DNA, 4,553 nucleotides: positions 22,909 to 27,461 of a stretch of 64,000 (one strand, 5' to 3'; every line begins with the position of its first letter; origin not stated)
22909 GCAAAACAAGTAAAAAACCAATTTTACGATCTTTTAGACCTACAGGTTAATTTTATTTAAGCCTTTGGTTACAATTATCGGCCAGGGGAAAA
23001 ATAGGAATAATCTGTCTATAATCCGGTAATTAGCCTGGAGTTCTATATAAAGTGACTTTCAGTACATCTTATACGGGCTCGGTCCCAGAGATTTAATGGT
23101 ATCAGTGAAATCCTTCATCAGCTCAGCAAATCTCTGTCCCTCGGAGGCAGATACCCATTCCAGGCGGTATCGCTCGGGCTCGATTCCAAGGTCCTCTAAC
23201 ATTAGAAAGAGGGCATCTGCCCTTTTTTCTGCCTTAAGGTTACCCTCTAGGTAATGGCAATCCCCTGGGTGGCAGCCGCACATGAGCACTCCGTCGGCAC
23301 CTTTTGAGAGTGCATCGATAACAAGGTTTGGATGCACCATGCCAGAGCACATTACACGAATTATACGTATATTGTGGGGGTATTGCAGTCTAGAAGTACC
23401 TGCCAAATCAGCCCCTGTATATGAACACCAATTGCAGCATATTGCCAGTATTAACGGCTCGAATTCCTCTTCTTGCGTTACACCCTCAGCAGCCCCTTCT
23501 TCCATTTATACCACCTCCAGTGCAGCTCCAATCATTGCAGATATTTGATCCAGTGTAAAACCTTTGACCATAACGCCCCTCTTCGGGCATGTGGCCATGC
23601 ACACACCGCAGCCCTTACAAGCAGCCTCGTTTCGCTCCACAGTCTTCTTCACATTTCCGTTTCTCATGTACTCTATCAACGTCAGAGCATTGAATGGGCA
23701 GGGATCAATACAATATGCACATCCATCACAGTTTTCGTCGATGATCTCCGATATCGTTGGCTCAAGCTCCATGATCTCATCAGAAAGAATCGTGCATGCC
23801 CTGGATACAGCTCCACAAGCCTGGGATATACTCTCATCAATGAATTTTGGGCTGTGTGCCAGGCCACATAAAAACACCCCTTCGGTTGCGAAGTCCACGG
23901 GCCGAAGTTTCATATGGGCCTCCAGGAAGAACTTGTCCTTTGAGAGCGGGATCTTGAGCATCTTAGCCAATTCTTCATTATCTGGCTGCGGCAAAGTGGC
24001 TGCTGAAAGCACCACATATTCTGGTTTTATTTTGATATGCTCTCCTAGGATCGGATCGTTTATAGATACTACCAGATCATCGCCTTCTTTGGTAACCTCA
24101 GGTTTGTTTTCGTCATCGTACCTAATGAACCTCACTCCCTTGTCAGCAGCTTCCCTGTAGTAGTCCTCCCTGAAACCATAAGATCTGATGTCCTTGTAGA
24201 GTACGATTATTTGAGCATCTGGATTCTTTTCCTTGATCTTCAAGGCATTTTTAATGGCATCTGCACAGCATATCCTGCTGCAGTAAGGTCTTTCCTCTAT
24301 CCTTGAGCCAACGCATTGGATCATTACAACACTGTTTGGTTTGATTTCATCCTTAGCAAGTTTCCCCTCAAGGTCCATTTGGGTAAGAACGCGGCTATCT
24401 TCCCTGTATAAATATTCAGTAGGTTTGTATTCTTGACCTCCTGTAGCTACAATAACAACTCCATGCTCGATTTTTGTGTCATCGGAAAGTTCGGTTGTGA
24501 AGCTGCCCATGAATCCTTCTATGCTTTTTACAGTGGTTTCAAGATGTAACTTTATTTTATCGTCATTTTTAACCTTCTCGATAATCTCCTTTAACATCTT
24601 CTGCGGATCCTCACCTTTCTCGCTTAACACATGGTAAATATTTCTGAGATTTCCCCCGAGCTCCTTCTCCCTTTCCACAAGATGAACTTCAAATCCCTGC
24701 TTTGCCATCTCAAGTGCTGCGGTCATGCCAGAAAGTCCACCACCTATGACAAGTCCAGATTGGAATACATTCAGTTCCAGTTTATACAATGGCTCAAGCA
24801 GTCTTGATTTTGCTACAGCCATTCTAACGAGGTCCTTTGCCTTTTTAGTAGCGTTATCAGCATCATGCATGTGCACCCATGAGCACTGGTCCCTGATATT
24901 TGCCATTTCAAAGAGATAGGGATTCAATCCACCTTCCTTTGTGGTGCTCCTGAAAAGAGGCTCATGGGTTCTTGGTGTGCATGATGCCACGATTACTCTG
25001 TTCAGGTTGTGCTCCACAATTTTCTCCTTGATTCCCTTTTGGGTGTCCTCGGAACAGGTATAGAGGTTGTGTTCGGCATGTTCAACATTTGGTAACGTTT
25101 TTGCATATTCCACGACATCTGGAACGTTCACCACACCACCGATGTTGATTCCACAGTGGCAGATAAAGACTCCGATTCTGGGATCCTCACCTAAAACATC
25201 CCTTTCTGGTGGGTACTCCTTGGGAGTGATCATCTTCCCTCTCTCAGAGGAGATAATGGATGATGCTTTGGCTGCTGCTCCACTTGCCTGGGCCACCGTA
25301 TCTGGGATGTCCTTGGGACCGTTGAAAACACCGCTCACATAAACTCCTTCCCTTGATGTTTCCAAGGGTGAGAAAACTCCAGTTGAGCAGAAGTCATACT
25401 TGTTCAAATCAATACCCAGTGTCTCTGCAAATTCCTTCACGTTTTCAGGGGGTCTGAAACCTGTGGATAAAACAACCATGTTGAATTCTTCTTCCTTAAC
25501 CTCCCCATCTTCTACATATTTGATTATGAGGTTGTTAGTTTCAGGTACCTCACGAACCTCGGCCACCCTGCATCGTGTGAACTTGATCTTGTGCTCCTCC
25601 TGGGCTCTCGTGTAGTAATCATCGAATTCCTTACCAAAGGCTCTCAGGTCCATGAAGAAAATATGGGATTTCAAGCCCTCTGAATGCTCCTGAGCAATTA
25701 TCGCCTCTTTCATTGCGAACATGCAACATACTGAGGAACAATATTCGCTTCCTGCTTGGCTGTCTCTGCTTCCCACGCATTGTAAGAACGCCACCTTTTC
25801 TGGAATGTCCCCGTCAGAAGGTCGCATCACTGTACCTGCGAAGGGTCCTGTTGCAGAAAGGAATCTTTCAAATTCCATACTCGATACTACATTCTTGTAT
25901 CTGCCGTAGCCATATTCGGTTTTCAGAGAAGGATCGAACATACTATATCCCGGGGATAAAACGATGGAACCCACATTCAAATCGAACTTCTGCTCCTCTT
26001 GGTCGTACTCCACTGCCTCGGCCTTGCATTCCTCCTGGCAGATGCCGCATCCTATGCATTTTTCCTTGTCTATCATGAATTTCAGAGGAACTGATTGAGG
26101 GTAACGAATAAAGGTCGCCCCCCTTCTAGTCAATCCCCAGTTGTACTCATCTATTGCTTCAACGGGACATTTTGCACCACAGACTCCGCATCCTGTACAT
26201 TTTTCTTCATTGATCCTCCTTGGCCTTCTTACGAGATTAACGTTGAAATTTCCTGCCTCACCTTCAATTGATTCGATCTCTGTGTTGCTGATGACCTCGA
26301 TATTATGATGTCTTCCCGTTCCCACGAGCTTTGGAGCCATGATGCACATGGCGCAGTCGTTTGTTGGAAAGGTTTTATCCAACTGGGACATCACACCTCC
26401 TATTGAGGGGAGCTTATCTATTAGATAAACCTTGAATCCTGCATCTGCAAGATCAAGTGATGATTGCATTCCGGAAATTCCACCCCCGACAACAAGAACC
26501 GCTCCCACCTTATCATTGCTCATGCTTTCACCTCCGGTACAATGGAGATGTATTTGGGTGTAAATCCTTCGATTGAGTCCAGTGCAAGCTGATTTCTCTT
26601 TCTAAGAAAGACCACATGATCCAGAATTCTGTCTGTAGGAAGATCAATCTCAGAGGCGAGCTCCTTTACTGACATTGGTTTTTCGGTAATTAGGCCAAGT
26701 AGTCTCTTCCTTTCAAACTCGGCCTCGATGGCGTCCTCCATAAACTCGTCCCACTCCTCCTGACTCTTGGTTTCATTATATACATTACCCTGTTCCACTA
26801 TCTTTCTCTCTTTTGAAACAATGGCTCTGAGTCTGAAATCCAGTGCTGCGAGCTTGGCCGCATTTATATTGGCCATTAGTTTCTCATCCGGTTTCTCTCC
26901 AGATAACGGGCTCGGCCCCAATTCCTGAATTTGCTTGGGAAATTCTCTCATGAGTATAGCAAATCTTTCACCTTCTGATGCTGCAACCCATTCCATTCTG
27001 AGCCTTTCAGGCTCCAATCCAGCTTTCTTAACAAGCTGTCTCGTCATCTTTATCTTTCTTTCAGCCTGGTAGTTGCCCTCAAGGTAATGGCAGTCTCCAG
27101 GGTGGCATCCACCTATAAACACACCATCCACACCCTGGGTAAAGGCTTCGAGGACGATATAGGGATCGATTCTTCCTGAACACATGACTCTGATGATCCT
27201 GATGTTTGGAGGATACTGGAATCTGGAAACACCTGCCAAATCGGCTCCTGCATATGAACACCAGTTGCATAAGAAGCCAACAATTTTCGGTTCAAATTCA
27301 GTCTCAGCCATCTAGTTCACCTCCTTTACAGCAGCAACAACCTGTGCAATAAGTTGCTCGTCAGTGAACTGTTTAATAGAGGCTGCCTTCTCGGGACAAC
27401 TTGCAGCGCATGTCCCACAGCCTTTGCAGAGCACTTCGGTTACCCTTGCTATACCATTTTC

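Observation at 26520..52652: MvhD fused to a conserved C-terminal winged-helix-like domain (five paralogs)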

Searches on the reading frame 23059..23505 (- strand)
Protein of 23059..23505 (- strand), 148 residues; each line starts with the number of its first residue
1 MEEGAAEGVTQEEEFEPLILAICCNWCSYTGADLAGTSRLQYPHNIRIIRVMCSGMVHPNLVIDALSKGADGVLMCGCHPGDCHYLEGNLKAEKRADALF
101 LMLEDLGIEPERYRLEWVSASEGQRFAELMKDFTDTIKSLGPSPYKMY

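Call 8: search_protein_families(library=pfam, proteins=[window:23059-23505:-], max_evalue=0.001)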
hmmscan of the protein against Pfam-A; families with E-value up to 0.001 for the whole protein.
window:23059-23505:- (148 aa): 1 family
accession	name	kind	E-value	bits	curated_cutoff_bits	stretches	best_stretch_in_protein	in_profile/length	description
PF02662.21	FlpD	-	9.6e-55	184.3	22.3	1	19-141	1-123/123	Methyl-viologen-reducing hydrogenase, delta subunit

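Call 74: search_protein_families(library=ncbifam, proteins=[window:23059-23505:-], max_evalue=1e-10)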
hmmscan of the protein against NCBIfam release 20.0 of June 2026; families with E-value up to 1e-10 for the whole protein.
window:23059-23505:- (148 aa): 3 families
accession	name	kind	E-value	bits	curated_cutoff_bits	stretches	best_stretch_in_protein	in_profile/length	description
NF040770.1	hetero_SS_HdrA2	exception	4.9e-55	187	1100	1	8-143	639-774/777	CoB-CoM heterodisulfide reductase HdrA2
NF045873.1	F420_non_VhuD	exception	1.2e-36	125.7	215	1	16-146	1-131/132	F420-non-reducing hydrogenase iron-sulfur subunit VhuD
NF041891.1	hdrA_Methbact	equivalog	3.2e-14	52.1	1300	1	13-140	640-761/762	ferredoxin:CoB-CoM heterodisulfide reductase subunit HdrA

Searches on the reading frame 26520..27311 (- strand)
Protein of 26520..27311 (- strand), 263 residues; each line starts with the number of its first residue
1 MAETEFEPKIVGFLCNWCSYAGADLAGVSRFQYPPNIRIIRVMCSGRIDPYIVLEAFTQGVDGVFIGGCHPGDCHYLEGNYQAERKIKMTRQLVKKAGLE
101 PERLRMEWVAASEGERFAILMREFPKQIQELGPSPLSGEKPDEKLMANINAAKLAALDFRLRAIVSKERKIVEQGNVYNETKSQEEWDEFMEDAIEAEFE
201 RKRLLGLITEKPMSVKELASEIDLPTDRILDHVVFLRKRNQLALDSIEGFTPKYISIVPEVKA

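Call 5: search_protein_families(library=pfam, proteins=[window:26520-27311:-], max_evalue=1)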
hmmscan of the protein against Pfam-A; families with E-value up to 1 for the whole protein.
window:26520-27311:- (263 aa): 7 families
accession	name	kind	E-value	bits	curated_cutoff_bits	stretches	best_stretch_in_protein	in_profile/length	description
PF02662.21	FlpD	-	6.1e-55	184.9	22.3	1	10-132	1-123/123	Methyl-viologen-reducing hydrogenase, delta subunit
PF21476.4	PF0610-like_N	-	3.6e-05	24.3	33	1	201-235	3-37/50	PF0610-like, N-terminal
PF12840.13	HTH_20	-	0.041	14.3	27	1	201-225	6-31/51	Helix-turn-helix domain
PF04760.21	IF2_N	-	0.07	13.4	25.3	1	211-231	2-22/53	Translation initiation factor IF-2, N-terminal region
PF04739.20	AMPKBI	-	0.11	13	24.3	1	208-258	16-67/71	5'-AMP-activated protein kinase beta subunit, interaction domain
PF17782.7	DprA_WH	-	0.15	12.6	22.9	1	196-230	9-43/61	DprA winged helix domain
PF05331.17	DUF742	-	0.15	12.4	27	1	197-226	41-69/114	Protein of unknown function (DUF742)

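Call 6: search_protein_families(library=ncbifam, proteins=[window:26520-27311:-], max_evalue=1)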
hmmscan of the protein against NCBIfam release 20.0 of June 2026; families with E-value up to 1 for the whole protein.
window:26520-27311:- (263 aa): 6 families
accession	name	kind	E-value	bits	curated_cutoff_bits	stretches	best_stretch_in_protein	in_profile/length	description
NF040770.1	hetero_SS_HdrA2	exception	2.4e-54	184.7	1100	1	4-134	644-774/777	CoB-CoM heterodisulfide reductase HdrA2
NF045873.1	F420_non_VhuD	exception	4.5e-37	127.1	215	1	7-136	1-130/132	F420-non-reducing hydrogenase iron-sulfur subunit VhuD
NF041891.1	hdrA_Methbact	equivalog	4.1e-15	55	1300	1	7-130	643-760/762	ferredoxin:CoB-CoM heterodisulfide reductase subunit HdrA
NF041778.1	hetero_SS_HdrA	equivalog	0.00095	17.1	1400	1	9-66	655-712/771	ferredoxin:CoB-CoM heterodisulfide reductase subunit HdrA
NF053602.1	Phr_regulator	exception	0.046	13.3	320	1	200-238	13-51/191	heat shock transcription regulator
NF033788.1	HTH_metalloreg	subfamily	0.05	13.4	55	1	200-239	12-52/77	metalloregulator ArsR/SmtB family transcription factor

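Call 28: search_solved_structures(query=A1, max_evalue=0.01, show_alignments=2)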
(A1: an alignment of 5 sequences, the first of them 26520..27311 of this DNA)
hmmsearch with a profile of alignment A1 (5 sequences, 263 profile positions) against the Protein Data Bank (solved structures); distinct sequences matched with E-value up to 0.01: 11.
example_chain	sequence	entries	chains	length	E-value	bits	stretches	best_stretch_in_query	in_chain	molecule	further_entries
5odc_D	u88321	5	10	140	9.4e-64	218.6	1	4-136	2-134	Methyl-viologen reducing hydrogenase subunit D | Methyl-viologen reducing hydrogenase, subunit D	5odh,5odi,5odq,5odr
7bkb_F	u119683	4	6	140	8.1e-61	209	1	3-137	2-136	F420-non-reducing hydrogenase subunit D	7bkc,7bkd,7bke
8rvu_F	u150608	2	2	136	9.6e-61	208.7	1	5-138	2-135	Methyl viologen-reducing hydrogenase, subunit D-related protein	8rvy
8rvv_F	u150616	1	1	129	8.8e-60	205.6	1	6-133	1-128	Methyl viologen-reducing hydrogenase, subunit D-related protein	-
9sw2_D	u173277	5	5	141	4.2e-58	200.1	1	7-137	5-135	F420-non-reducing hydrogenase iron-sulfur subunit D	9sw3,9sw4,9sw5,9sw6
9sfi_K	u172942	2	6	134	8.1e-37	130.3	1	7-136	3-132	F420-non-reducing hydrogenase subunit delta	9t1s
5znx_A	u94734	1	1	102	0.00022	24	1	195-262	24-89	Transcriptional activator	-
3jth_A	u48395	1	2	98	0.00023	23.9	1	196-262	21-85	Transcription activator HlyU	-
4k2e_A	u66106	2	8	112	0.00028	23.6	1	197-262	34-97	Transcriptional activator HlyU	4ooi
2p4w_A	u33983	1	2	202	0.0004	23.1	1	185-256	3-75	Transcriptional regulatory protein arsR family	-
1uly_A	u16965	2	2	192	0.0091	18.7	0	198-250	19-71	hypothetical protein PH1932 | hypothetical transcription regulator protein, PH1932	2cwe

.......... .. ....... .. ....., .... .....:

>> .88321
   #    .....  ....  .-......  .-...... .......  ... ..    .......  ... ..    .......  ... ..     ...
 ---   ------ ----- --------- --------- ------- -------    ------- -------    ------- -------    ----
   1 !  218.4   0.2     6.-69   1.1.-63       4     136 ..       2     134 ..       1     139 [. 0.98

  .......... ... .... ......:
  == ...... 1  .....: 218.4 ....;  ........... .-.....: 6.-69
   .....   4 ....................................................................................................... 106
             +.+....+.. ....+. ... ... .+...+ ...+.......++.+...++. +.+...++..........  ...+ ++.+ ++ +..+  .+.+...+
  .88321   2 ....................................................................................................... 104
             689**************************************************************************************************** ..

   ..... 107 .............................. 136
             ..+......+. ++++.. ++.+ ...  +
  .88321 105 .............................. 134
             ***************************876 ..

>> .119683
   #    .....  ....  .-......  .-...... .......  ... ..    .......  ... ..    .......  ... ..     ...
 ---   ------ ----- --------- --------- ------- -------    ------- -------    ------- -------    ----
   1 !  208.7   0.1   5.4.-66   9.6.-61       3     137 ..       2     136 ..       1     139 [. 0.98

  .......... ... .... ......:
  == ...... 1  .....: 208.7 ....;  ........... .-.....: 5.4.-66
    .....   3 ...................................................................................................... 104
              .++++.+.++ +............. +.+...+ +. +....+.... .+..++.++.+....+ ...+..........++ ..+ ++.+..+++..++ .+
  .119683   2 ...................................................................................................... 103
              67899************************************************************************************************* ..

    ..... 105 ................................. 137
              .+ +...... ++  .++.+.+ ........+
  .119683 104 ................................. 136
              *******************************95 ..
